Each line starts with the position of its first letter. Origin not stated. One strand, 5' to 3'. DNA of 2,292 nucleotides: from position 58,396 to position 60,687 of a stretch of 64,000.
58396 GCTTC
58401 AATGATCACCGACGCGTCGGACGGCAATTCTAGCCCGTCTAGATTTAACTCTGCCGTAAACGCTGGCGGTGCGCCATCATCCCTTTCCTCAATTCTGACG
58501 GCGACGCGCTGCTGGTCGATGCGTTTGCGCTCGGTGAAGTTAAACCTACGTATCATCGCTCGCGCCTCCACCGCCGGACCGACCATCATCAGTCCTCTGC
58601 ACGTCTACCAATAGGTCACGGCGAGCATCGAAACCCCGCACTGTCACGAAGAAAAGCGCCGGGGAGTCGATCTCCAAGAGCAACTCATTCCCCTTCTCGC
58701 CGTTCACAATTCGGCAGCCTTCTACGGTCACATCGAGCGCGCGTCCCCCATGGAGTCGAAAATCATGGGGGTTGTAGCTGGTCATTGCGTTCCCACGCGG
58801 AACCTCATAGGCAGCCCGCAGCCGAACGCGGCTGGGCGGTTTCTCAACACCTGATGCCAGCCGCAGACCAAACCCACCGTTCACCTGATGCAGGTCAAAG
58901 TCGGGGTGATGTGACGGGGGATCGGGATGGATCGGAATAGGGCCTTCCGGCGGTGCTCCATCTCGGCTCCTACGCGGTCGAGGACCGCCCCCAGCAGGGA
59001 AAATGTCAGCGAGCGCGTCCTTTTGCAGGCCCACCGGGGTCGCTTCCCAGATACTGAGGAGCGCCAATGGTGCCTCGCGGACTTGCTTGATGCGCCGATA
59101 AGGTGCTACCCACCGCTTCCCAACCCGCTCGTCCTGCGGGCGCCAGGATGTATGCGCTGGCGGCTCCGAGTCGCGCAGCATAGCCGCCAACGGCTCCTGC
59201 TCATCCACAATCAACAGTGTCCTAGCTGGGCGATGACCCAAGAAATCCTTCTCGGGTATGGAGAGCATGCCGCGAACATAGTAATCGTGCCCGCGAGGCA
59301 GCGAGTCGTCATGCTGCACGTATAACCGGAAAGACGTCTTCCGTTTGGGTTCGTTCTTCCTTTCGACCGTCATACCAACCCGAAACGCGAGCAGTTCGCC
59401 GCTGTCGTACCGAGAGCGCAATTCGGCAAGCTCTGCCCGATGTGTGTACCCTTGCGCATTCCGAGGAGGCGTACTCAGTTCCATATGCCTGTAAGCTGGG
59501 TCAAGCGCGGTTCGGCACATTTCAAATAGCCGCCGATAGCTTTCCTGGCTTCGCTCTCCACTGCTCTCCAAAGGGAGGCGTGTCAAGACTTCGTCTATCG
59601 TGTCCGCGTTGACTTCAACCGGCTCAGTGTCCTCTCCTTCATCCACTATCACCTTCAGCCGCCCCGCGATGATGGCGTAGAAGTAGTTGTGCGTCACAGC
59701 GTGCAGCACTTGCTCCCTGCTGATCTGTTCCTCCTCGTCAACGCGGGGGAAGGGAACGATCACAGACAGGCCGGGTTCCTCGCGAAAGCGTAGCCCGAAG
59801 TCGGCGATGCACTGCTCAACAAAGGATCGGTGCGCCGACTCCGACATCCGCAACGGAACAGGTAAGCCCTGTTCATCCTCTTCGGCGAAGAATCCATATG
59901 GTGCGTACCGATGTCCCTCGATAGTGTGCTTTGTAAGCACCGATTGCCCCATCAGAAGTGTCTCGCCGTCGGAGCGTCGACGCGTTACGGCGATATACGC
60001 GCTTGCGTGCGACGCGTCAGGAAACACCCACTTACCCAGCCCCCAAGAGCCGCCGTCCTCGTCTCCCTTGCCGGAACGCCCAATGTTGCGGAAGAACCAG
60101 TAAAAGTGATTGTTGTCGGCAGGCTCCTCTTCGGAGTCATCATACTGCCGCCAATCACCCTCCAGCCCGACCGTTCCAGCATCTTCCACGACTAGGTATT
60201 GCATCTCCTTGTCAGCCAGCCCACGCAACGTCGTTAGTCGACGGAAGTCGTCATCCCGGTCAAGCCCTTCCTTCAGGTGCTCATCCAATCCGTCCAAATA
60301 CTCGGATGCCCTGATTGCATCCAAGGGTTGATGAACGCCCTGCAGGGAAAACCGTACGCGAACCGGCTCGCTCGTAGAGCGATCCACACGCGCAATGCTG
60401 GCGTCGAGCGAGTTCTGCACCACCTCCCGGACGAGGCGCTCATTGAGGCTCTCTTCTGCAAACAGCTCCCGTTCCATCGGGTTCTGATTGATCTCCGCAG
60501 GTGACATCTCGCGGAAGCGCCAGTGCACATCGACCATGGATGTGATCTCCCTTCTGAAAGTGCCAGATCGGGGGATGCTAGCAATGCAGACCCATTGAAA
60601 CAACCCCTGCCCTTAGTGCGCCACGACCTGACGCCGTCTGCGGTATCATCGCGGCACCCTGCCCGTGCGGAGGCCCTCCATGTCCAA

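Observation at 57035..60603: Three-gene operon led by a GHKL (Bergerat-fold) ATPase with two partners of unknown fold: candidate undescribed defence or conflict system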

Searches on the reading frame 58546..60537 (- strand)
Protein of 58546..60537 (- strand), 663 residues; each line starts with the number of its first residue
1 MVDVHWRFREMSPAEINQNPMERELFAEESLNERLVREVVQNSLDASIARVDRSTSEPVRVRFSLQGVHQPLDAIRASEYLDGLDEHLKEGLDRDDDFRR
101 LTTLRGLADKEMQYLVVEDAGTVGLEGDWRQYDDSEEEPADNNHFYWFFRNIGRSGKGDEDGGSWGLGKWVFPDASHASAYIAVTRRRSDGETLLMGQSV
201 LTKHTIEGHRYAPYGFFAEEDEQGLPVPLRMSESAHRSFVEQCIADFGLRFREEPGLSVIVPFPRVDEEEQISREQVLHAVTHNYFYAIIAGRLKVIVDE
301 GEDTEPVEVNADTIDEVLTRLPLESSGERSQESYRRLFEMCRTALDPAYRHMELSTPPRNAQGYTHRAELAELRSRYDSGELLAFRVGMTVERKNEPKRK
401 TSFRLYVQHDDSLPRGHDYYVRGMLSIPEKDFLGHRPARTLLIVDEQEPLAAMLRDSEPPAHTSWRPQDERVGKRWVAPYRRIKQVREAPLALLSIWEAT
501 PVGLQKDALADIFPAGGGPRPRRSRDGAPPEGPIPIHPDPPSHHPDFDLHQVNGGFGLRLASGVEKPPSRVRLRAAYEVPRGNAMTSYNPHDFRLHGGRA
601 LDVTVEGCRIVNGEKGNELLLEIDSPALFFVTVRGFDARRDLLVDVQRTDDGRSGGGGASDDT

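Call 3: search_protein_families(library=pfam, proteins=[window:58546-60537:-], max_evalue=1)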
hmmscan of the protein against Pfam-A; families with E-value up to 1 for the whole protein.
window:58546-60537:- (663 aa): 0 families

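Call 4: search_protein_families(library=padloc, proteins=[window:58546-60537:-], max_evalue=1)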
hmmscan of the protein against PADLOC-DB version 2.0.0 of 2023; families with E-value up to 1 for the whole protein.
window:58546-60537:- (663 aa): 1 family
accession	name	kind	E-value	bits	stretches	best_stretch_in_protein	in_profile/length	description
PDLC04582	PDC-M33A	-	3.1e-18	63.8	1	24-468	24-382/627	-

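Call 5: search_protein_families(library=ncbifam, proteins=[window:58546-60537:-], max_evalue=1)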
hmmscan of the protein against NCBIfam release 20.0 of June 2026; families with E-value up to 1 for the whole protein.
window:58546-60537:- (663 aa): 0 families

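Call 7: search_solved_structures(query=window:58546-60537:-, max_evalue=10, show_alignments=2)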
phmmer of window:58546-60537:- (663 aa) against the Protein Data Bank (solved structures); distinct sequences matched with E-value up to 10: 0.

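Call 8: find_homologous_proteins(query=window:58546-60537:-)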
Query window:58546-60537:- (663 aa): 561 proteins with E <= 0.001 among 8000 candidates; the best 120 are listed.
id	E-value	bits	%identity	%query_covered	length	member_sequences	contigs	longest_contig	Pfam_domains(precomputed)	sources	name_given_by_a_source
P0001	0.0e+0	1526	100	100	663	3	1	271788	-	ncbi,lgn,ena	-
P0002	0.0e+0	1215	80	100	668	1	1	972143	-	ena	-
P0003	0.0e+0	1171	78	100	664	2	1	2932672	-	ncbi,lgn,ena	-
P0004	0.0e+0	1120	76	97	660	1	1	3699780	-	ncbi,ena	-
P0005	0.0e+0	1027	69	99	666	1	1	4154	-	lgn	-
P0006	0.0e+0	1013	68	100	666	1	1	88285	-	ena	-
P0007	1.0e-287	974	68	98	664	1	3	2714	-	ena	-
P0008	1.4e-283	961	65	98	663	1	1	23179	-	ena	-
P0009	5.8e-282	955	65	100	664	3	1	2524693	-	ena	-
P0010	2.2e-278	944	64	100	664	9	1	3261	-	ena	-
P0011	1.2e-276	938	65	96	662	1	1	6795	-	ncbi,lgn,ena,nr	ncbi:MAG: hypothetical protein F4X64_03060 [Chloroflexi bacterium]|nr:hypothetical protein [Chlorofl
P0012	1.5e-275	934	64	100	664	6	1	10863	-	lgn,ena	-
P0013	7.0e-275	932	64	100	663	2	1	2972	-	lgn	-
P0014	1.0e-274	932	64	100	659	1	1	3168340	-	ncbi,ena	-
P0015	2.7e-274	930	66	94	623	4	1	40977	-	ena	-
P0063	2.9e-212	725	53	97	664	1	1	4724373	-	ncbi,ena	-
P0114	1.5e-192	660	50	100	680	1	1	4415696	-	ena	-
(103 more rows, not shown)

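Call 11: find_related_loci(query=A1, collection=genome_contigs, flank=8000)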
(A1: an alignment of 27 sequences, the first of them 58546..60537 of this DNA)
Query A1 (663 aa) in genome_contigs; peptide patterns used: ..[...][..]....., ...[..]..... (x = any residue, [..] = any of these).
600 stretches matched a pattern (row limit reached: there are more); 471 encode a relative of the query (tblastn E <= 1e-3); the best 80 are kept; 80 distinct loci.
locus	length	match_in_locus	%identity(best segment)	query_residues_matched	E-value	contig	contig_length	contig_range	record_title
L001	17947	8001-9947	76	1-646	0e+0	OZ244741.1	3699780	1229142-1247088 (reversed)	MAG: Dehalococcoidia bacterium isolate 3ca8c83b-605f-4fcd-bc6c-fe95b3c2bdbe genome assembly, chromosome: 1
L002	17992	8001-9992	77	1-663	0e+0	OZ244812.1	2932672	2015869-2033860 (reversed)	MAG: Dehalococcoidia bacterium isolate f4821300-c58a-40ba-8832-efcde2d4543a genome assembly, chromosome: 1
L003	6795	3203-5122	65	1-638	0e+0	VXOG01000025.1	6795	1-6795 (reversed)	MAG: Chloroflexi bacterium isolate SB0662_bin_27 NODE_7712_length_6795_cov_22.995401, whole genome shotgun sequence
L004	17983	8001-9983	65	1-661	0e+0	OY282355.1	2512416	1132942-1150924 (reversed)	MAG: uncultured Dehalococcoidia bacterium genome assembly, chromosome: 1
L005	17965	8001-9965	64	1-663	0e+0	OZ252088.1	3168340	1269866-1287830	MAG: Dehalococcoidia bacterium isolate 7426c3d5-a751-4d37-bde8-e0e91f06c8c3 genome assembly, chromosome: 1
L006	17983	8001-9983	62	1-661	0e+0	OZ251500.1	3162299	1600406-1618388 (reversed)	MAG: Dehalococcoidia bacterium isolate 04e6ab6d-c5ba-4423-8fa6-d9e5227a47fe genome assembly, chromosome: 1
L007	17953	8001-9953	63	1-651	0e+0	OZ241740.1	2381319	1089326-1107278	MAG: Dehalococcoidia bacterium isolate 2a701ac0-cd12-4bd3-a765-5d076d8969a5 genome assembly, chromosome: 1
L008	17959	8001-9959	62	1-658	0e+0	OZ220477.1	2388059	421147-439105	MAG: Dehalococcoidia bacterium isolate 4182ea2c-2fba-40db-a838-49949f89881d genome assembly, chromosome: 1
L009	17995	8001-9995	54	6-657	0e+0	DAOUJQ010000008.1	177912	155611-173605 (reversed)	MAG TPA_asm: Dehalococcoidia bacterium isolate S34_275 k113_82292, whole genome shotgun sequence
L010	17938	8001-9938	53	2-647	0e+0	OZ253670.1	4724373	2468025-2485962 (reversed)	MAG: Dehalococcoidia bacterium isolate 155a0d70-3e07-4b03-9597-9394d1dc1036 genome assembly, chromosome: 1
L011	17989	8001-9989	51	1-651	0e+0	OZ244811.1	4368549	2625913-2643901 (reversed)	MAG: Dehalococcoidia bacterium isolate b7f49ae4-3fbc-41ae-8be2-2126f258b055 genome assembly, chromosome: 1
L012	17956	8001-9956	52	4-648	0e+0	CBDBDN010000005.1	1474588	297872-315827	MAG: Dehalococcoidia bacterium isolate 358923a9-09b8-419b-a7c8-a792b221afc8 genome assembly, contig: contig_5, whole gen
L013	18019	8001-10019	50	1-651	0e+0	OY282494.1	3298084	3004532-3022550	MAG: uncultured Dehalococcoidia bacterium genome assembly, chromosome: 1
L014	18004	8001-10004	50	4-646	0e+0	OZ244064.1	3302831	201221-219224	MAG: Dehalococcoidia bacterium isolate 6b45779a-ebf8-4e4c-9ead-68fbda15a8e5 genome assembly, chromosome: 1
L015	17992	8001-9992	50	1-648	0e+0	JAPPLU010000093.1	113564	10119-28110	MAG: Chloroflexota bacterium isolate RHO3_bin_2 NODE_405_length_113564_cov_14.067563, whole genome shotgun sequence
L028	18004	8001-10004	37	5-648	2e-108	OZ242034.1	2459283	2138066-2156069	MAG: Dehalococcoidia bacterium isolate 72ec99ff-6f13-4058-b9f9-659670a83d8f genome assembly, chromosome: 1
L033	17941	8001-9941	38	6-651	3e-104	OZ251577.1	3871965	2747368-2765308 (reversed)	MAG: Longimicrobiales bacterium isolate c12f4add-3b90-4b47-9d85-fb5a0b4c0fa4 genome assembly, chromosome: 1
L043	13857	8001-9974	37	6-651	3e-96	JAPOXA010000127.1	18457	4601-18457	MAG: Acidobacteria bacterium isolate COS3_bin_14 NODE_901_length_18457_cov_65.427, whole genome shotgun sequence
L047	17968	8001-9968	35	6-650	1e-94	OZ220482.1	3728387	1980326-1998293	MAG: Thermoanaerobaculia bacterium isolate 1ba308f5-42e2-4878-81ff-2dc7ade272f8 genome assembly, chromosome: 1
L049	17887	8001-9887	35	1-652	4e-93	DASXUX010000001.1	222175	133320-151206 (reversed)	MAG TPA_asm: Planctomycetota bacterium isolate SMAG_U4729 k141_243454, whole genome shotgun sequence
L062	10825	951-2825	33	6-651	5e-88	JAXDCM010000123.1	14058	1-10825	MAG: Syntrophales bacterium isolate POMEDNA-B44 Raw1_k127_140009, whole genome shotgun sequence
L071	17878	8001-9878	31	5-651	3e-85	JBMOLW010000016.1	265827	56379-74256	MAG: Nitrospirota bacterium isolate Betzabe_MAG034 MAG034_16, whole genome shotgun sequence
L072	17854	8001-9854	34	6-646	4e-85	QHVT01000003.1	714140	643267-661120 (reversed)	MAG: Acidobacteria bacterium isolate gp7 AA8 14_0903_02_30cm_scaffold_2_curated, whole genome shotgun sequence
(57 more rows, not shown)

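Call 20: search_solved_structures(query=A1, max_evalue=10, show_alignments=3)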
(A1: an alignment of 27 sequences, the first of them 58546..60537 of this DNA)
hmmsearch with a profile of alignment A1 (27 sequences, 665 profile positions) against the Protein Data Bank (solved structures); distinct sequences matched with E-value up to 10: 1.
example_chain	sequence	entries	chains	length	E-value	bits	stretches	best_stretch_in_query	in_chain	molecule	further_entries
1sg5_A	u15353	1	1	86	0.99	10.8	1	68-123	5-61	orf, hypothetical protein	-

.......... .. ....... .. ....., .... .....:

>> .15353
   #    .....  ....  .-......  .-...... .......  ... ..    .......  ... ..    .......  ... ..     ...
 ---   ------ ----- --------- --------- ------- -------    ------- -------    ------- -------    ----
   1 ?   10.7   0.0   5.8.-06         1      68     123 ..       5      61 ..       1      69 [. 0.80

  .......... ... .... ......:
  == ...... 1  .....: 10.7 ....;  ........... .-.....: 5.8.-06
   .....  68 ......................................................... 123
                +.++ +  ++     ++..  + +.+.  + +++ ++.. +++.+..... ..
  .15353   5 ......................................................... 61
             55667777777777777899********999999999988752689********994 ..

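Call 26: search_protein_families(library=padloc, proteins=[L049:8004-9905:+, L049:9892-10677:+, L049:10674-11393:+, L062:936-2837:+, L062:2834-3604:+, L062:3607-4374:+, L072:7983-9893:+, L072:9868-10626:+, L072:10623-11402:+, L033:7977-9956:+], max_evalue=1)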
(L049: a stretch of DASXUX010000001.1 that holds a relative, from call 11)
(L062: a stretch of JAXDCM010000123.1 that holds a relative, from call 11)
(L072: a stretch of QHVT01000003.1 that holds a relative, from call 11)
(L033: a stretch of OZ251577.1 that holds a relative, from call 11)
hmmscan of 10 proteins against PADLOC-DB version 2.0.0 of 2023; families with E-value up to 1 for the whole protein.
L049:8004-9905:+ (633 aa): 1 family
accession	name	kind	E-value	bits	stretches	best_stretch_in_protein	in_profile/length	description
PDLC04582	PDC-M33A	-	1.4e-14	51.7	3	97-276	103-268/627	-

L049:9892-10677:+ (261 aa): 0 families

L049:10674-11393:+ (239 aa): 0 families

L062:936-2837:+ (633 aa): 1 family
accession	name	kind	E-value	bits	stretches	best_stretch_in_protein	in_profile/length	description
PDLC04582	PDC-M33A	-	1.8e-14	51.3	1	6-279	5-269/627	-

L062:2834-3604:+ (256 aa): 0 families

L062:3607-4374:+ (255 aa): 0 families

L072:7983-9893:+ (636 aa): 2 families
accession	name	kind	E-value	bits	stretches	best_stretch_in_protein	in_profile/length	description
PDLC04582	PDC-M33A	-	3.2e-26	90.2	2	25-282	24-270/627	-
PDLC01340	Cas6e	-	0.013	14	1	293-370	29-99/188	"CAS-I,CAS-II,CAS-III,CAS-IV,CAS-V,CAS-VI; crRNAmaturation"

L072:9868-10626:+ (252 aa): 0 families

L072:10623-11402:+ (259 aa): 0 families

L033:7977-9956:+ (659 aa): 1 family
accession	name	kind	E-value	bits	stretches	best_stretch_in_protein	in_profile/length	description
PDLC04582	PDC-M33A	-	4.6e-21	73.1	1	27-295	24-268/627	-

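Call 27: search_protein_families(library=pfam, proteins=[L049:8004-9905:+, L049:9892-10677:+, L049:10674-11393:+, L062:936-2837:+, L062:2834-3604:+, L062:3607-4374:+, L072:7983-9893:+, L072:9868-10626:+, L072:10623-11402:+, L033:7977-9956:+], max_evalue=1)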
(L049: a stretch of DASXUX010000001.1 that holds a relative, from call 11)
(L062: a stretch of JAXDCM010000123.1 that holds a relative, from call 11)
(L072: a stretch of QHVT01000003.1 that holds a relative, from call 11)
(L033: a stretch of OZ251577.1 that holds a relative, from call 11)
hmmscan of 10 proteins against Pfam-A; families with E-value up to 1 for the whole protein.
L049:8004-9905:+ (633 aa): 0 families

L049:9892-10677:+ (261 aa): 0 families

L049:10674-11393:+ (239 aa): 0 families

L062:936-2837:+ (633 aa): 0 families

L062:2834-3604:+ (256 aa): 0 families

L062:3607-4374:+ (255 aa): 0 families

L072:7983-9893:+ (636 aa): 0 families

L072:9868-10626:+ (252 aa): 1 family
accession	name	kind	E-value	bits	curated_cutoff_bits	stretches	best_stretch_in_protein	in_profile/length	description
PF24152.1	DUF7405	-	0.091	12.1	27.1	1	49-162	44-153/347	Family of unknown function (DUF7405)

L072:10623-11402:+ (259 aa): 0 families

L033:7977-9956:+ (659 aa): 0 families

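Call 29: find_encoding_contigs(protein=P0001, flank=10000, max_places=3)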
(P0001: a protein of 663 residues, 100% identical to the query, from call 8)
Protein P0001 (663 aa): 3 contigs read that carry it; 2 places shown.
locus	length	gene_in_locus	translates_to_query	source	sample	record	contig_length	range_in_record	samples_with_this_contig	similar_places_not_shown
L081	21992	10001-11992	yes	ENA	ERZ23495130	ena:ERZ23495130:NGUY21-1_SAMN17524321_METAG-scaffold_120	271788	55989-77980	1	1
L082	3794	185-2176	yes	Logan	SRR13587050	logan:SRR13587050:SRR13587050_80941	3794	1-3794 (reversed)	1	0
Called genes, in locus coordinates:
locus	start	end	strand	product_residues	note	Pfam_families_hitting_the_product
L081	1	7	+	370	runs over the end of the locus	-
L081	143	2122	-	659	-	PF00005:ABC_tran, PF02367:TsaE (faint), PF02463:SMC_N (faint), PF13175:AAA_15 (faint), PF13476:AAA_23 (faint), PF12848:ABC_tran_Xtn, PF00005:ABC_tran, PF16326:ABC_tran_CTD (weak), +3 more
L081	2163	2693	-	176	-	-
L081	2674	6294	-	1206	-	PF00270:DEAD, PF00271:Helicase_C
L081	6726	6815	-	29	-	-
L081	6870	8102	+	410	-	PF00994:MoCF_biosynth, PF18146:CinA_KH, PF02464:CinA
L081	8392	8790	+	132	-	PF01497:Peripla_BP_2 (weak)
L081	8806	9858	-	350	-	-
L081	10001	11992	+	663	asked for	-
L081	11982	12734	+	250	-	-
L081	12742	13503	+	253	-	-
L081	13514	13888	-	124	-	-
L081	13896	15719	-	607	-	PF03460:NIR_SIR_ferr, PF01077:NIR_SIR, PF03460:NIR_SIR_ferr, PF01077:NIR_SIR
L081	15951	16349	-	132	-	-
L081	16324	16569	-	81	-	PF04014:MazE_antitoxin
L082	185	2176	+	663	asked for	-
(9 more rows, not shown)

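Call 31: find_encoding_contigs(protein=P0063, flank=10000, max_places=2)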
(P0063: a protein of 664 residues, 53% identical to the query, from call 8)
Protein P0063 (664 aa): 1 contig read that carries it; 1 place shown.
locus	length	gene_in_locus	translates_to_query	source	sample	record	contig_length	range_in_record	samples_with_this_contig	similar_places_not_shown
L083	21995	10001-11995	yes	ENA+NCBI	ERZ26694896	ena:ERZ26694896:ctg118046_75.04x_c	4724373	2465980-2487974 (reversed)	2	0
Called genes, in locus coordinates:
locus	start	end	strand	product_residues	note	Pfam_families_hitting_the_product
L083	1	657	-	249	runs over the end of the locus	-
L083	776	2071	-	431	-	PF14306:PUA_2, PF01747:ATP-sulfurylase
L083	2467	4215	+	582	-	PF00795:CN_hydrolase, PF02540:NAD_synthase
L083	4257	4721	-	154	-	PF14588:YjgF_endoribonc, PF01042:Ribonuc_L-PSP (weak)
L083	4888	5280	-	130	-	PF00190:Cupin_1 (weak), PF02311:AraC_binding (faint), PF07883:Cupin_2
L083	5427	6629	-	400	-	PF01609:DDE_Tnp_1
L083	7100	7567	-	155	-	PF24885:TPR_NPHP3 (faint), PF00515:TPR_1 (faint), PF07719:TPR_2 (faint), PF13176:TPR_7 (faint), PF13374:TPR_10 (weak), PF13424:TPR_12, PF13374:TPR_10, PF13424:TPR_12, +2 more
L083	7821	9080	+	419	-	PF05977:MFS_3, PF07690:MFS_1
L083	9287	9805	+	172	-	-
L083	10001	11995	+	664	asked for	-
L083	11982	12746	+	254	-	-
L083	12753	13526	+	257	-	-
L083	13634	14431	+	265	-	PF00561:Abhydrolase_1, PF12697:Abhydrolase_6, PF12146:Hydrolase_4, PF00561:Abhydrolase_1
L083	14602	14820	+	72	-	PF14076:DUF4258 (weak)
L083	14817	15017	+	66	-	PF10049:DUF2283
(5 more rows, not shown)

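Call 32: find_encoding_contigs(protein=P0114, flank=10000, max_places=2)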
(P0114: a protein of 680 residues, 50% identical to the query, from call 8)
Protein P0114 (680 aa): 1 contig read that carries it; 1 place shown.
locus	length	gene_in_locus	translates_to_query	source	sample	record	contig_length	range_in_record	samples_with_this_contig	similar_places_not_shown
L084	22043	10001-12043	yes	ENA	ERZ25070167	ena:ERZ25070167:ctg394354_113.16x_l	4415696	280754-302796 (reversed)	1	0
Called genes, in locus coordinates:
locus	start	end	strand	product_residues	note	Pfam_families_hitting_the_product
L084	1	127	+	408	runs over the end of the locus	-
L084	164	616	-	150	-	PF00583:Acetyltransf_1, PF13673:Acetyltransf_10, PF21926:FeeM (faint), PF13508:Acetyltransf_7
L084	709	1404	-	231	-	-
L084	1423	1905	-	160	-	PF07355:GRDB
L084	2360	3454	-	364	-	PF08240:ADH_N, PF16912:Glu_dehyd_C (weak), PF00107:ADH_zinc_N, PF13602:ADH_zinc_N_2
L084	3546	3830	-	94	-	-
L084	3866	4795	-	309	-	-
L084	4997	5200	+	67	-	-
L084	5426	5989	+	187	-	PF02627:CMD (weak)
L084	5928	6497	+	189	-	-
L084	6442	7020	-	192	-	-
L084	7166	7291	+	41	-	-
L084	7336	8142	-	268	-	PF04909:Amidohydro_2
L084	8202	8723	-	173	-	PF05942:PaREP1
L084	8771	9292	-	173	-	PF05942:PaREP1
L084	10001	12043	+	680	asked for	-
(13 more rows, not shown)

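Call 37: predict_structure(alignment_id=A4)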
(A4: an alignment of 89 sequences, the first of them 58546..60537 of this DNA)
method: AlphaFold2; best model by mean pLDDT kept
length: 663 residues; sequences in the alignment: 89
mean_pLDDT: 86.1   pTM: 0.73
mean pLDDT of the five models: 86.1, 85.2, 84.8, 83.9, 83.8
residues with pLDDT >= 90: 424; 70-90: 149; 50-70: 41; < 50: 49
segments of 3 or more residues with pLDDT < 50: 162-167, 514-543, 653-663
pLDDT, mean of each block of 10 residues (from residue 1): 90 82 62 88 90 89 94 94 94 88 83 95 92 85 86 61 50 90 96 96 93 94 94 97 97 96 77 88 95 96 89 95 88 95 94 96 91 94 98 96 97 91 87 90 95 91 88 94 95 92 54 45 40 40 74 93 88 93 87 92 96 94 94 94 91 37 29
secondary structure, 60 per line:
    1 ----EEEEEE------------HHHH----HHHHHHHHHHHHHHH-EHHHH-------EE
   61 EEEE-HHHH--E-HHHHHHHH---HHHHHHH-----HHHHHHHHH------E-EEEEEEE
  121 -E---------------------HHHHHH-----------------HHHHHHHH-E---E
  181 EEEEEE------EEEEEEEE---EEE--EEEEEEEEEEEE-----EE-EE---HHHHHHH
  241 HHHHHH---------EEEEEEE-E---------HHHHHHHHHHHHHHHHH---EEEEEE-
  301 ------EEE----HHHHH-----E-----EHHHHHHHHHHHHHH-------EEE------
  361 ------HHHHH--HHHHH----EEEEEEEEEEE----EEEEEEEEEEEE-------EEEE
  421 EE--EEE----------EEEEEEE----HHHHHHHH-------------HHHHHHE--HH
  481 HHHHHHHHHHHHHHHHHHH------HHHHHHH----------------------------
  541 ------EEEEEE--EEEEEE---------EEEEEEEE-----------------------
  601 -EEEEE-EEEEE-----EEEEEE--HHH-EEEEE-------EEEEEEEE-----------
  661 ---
elements in order: E5-10 H23-26 H31-45 H48-51 E59-64 H66-69 H74-81 H85-91 H97-105 E114-120 H144-149 H167-174 E180-186 E193-200 E204-206 E209-220 H234-246 E256-262 H274-290 E294-299 E307-309 H314-318 H331-344 E352-354 H367-371 H374-378 E383-393 E398-409 E417-422 E425-427 E438-444 H449-456 H470-475 H479-499 H506-512 E547-552 E555-560 E570-577 E602-606 E608-612 E618-623 E630-634 E642-649
